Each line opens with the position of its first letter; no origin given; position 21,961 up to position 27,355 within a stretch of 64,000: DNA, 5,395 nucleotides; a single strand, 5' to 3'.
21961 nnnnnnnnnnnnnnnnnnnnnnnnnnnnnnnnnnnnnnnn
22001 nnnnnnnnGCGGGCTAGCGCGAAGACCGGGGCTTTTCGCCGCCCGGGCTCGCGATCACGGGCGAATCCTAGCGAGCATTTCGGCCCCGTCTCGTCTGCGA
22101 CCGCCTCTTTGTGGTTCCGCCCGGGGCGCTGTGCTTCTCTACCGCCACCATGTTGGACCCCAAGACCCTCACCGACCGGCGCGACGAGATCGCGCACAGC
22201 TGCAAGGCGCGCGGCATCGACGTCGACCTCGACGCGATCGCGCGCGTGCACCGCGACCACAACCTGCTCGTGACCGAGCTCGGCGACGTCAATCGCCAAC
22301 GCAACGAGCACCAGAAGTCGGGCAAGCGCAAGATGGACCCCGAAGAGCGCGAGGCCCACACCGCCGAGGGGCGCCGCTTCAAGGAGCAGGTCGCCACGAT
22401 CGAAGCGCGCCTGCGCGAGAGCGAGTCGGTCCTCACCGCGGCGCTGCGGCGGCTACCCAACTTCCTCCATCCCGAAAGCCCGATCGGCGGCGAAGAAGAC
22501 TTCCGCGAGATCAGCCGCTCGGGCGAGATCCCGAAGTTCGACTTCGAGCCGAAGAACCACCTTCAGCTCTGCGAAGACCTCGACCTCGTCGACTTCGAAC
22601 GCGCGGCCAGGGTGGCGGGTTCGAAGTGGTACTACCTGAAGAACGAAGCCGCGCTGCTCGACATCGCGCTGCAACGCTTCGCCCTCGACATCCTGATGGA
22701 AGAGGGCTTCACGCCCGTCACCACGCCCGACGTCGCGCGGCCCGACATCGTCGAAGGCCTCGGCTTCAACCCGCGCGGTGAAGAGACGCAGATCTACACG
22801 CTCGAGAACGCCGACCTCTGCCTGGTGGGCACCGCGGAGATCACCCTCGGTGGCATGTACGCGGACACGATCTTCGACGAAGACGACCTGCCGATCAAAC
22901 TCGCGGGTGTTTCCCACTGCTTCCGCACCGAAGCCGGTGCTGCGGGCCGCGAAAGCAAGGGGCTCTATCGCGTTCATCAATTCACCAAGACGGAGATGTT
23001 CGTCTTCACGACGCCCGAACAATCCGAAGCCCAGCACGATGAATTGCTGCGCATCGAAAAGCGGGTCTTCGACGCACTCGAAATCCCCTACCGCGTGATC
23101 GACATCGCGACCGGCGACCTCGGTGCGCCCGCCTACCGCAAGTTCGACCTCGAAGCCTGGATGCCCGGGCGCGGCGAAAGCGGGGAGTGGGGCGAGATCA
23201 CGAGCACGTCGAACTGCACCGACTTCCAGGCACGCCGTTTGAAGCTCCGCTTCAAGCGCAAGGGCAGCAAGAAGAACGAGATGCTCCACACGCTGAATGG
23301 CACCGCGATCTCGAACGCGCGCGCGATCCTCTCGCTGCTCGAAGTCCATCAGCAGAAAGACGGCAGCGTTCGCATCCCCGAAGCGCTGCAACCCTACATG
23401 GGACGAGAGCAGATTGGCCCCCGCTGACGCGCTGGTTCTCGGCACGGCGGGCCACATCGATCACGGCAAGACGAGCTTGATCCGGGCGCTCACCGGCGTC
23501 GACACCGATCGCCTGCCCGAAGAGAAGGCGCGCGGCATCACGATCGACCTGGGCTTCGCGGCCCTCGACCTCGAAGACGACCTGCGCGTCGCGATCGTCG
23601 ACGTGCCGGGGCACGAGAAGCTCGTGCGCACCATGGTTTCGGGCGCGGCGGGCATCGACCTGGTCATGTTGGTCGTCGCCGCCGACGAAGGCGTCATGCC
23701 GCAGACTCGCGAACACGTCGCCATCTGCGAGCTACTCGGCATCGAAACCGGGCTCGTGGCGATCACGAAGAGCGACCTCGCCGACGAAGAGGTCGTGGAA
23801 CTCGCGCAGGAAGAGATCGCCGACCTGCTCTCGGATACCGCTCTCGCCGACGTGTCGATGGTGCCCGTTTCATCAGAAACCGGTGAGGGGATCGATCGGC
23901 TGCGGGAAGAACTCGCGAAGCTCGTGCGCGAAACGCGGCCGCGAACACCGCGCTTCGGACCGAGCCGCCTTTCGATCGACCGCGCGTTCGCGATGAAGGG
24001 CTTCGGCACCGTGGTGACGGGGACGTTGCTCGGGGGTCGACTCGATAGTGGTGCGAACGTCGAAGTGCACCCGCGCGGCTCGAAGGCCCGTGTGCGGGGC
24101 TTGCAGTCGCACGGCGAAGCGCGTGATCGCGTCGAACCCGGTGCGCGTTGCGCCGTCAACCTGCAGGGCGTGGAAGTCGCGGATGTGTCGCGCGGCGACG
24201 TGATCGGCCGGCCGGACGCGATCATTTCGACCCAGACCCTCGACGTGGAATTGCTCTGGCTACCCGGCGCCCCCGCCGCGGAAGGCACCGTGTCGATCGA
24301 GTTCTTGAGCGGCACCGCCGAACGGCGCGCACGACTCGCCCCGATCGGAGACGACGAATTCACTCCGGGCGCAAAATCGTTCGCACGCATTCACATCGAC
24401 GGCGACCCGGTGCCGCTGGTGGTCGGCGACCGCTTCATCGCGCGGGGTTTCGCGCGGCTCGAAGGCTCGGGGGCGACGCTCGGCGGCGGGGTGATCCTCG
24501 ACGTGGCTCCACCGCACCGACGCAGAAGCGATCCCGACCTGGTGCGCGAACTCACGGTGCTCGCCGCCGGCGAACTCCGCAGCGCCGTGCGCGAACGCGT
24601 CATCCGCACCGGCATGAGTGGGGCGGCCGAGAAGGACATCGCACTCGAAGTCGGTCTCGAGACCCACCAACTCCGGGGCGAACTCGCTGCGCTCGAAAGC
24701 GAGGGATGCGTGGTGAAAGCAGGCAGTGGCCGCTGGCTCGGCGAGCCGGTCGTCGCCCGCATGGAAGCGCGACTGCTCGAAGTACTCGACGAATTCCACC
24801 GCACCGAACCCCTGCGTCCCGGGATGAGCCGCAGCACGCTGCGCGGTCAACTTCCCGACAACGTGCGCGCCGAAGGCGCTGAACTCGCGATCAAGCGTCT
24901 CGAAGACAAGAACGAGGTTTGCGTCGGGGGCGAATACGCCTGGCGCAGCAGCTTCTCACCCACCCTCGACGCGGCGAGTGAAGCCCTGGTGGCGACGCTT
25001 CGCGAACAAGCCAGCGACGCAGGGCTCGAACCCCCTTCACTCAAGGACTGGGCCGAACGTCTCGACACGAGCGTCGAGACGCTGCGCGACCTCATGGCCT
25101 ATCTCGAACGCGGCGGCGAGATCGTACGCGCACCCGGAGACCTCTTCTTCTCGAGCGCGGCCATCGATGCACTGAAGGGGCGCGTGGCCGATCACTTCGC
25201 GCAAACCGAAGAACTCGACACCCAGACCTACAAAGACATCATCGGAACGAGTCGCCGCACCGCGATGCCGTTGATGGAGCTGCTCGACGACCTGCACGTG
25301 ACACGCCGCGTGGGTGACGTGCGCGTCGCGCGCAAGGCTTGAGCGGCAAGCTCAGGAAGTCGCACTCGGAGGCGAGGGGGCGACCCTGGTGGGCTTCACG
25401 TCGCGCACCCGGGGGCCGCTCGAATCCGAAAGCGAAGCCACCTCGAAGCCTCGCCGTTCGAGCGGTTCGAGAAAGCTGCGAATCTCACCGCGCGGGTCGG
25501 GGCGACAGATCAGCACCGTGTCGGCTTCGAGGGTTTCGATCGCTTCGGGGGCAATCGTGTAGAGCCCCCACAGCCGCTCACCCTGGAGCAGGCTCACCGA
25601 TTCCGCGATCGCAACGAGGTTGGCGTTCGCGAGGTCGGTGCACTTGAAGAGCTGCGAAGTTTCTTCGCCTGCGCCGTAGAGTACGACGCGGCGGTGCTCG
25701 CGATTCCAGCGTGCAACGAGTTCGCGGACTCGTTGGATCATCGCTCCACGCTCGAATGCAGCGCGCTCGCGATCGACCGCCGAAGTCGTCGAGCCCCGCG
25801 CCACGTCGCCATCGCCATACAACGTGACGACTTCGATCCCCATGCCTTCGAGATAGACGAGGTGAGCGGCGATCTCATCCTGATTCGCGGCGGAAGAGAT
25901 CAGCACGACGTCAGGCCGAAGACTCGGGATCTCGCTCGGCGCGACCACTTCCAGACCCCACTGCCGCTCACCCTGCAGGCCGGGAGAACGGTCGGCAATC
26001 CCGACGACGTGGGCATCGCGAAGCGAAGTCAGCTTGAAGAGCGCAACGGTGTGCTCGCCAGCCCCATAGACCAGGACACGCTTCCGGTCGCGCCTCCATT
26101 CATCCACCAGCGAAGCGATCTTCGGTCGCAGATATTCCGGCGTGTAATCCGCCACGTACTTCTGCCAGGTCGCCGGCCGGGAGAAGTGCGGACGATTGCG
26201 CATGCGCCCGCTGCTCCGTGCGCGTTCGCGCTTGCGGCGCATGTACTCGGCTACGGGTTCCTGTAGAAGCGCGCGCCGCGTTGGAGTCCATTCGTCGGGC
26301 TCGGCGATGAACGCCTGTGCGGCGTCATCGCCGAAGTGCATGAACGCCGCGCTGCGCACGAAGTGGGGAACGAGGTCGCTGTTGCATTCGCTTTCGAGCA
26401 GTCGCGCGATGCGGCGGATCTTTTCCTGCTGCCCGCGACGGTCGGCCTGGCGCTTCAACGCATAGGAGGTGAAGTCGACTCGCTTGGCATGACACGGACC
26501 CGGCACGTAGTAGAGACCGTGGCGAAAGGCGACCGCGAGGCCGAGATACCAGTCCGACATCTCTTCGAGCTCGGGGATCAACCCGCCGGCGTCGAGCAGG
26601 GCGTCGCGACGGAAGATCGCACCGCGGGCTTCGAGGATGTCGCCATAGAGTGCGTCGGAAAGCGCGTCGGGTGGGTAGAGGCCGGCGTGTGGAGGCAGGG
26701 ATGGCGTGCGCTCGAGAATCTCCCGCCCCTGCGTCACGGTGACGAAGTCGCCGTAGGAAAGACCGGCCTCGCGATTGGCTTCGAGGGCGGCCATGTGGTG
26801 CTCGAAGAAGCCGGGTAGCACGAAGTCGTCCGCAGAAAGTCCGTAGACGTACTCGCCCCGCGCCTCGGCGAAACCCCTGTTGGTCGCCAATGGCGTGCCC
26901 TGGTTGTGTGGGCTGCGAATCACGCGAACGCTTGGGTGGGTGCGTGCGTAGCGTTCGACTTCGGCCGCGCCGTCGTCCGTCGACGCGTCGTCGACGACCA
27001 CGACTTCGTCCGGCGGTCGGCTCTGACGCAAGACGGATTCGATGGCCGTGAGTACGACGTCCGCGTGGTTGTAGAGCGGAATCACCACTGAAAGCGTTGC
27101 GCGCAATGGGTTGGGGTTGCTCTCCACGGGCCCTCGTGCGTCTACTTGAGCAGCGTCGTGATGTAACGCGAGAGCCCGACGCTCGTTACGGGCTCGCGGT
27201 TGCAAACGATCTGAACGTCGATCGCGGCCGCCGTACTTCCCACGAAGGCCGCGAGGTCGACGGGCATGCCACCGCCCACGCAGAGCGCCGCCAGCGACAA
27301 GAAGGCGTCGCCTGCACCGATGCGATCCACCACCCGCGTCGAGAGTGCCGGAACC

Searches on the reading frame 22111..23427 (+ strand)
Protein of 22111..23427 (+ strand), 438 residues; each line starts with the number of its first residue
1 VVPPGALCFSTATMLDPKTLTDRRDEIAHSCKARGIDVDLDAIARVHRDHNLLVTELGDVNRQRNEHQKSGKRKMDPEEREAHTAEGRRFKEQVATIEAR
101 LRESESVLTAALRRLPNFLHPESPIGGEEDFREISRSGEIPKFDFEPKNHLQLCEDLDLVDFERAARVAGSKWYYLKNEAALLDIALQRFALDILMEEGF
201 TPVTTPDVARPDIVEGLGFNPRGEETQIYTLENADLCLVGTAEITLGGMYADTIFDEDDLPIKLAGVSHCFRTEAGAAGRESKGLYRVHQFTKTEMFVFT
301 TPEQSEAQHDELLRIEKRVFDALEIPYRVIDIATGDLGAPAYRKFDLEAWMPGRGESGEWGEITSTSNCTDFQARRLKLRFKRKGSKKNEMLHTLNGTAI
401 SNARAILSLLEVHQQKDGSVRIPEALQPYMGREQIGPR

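Call 83: search_protein_families(library=pfam, proteins=[window:22111-23427:+], max_evalue=0.001)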
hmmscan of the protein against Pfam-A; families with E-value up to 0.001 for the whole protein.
window:22111-23427:+ (438 aa): 2 families
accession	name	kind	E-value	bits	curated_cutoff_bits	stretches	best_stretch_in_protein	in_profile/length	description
PF00587.30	tRNA-synt_2b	-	3.6e-30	105.8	29.3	1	234-413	9-179/179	tRNA synthetase class II core domain (G, H, P, S and T)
PF02403.27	Seryl_tRNA_N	-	1.4e-13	51.4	28.2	1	14-118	1-107/108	Seryl-tRNA synthetase N-terminal domain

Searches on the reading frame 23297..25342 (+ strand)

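Call 83: search_protein_families(library=pfam, proteins=[window:23297-25342:+], max_evalue=0.001)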
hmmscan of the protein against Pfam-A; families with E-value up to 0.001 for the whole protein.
window:23297-25342:+ (681 aa): 6 families
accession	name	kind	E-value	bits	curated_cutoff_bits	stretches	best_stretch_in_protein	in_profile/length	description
PF00009.33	GTP_EFTU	-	1.5e-33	116.5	26.5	1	47-210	5-186/188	Elongation factor Tu GTP binding domain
PF09107.17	SelB-wing_3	-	2.8e-14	52.8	23.2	1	632-677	1-46/47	Elongation factor SelB, winged helix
PF03144.31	GTP_EFTU_D2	-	9.3e-11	42.4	30.3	1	237-303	1-72/73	Elongation factor Tu domain 2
PF09106.17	SelB-wing_2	-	1.8e-07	31.6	22.3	1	494-542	1-49/57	Elongation factor SelB, winged helix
PF01926.29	MMR_HSR1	-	1.6e-06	28.7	21.9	1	50-143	4-99/113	50S ribosome-binding GTPase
PF03193.22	RsgA_GTPase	-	0.00017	21.9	30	0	117-208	20-106/174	RsgA GTPase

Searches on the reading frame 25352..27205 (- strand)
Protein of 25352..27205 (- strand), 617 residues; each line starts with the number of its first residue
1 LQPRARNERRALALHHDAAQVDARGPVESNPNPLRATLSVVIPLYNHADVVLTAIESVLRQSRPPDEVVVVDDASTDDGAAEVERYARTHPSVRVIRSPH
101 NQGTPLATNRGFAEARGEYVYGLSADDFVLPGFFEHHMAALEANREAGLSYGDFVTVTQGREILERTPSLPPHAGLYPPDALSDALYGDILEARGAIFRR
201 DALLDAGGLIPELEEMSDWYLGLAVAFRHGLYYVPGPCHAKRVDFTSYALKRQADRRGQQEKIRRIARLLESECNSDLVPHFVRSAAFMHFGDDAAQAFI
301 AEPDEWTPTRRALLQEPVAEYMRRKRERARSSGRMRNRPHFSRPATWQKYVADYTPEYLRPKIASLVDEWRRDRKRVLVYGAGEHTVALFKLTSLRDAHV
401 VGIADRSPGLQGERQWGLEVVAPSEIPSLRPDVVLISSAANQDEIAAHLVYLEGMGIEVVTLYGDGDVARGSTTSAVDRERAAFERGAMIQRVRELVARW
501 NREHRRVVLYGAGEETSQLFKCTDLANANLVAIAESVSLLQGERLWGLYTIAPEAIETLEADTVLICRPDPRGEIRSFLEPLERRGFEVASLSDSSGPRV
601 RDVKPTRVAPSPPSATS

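Call 83: search_protein_families(library=pfam, proteins=[window:25352-27205:-], max_evalue=0.001)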
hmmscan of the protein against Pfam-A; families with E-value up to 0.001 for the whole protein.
window:25352-27205:- (617 aa): 4 families
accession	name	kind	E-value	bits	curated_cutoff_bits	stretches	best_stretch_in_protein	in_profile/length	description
PF00535.33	Glycos_transf_2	-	4.4e-29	102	23.3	1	39-148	1-110/168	Glycosyl transferase family 2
PF08484.17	Methyltransf_14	-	2.1e-13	50.8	23.5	1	343-460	39-156/160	C-methyltransferase C-terminal domain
PF13641.12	Glyco_tranf_2_3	-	1.7e-10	41.8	27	1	38-141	3-111/230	Glycosyltransferase like family 2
PF10111.15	Glyco_tranf_2_2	-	2.9e-07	30.7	27.3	1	39-151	1-121/276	Glycosyltransferase like family 2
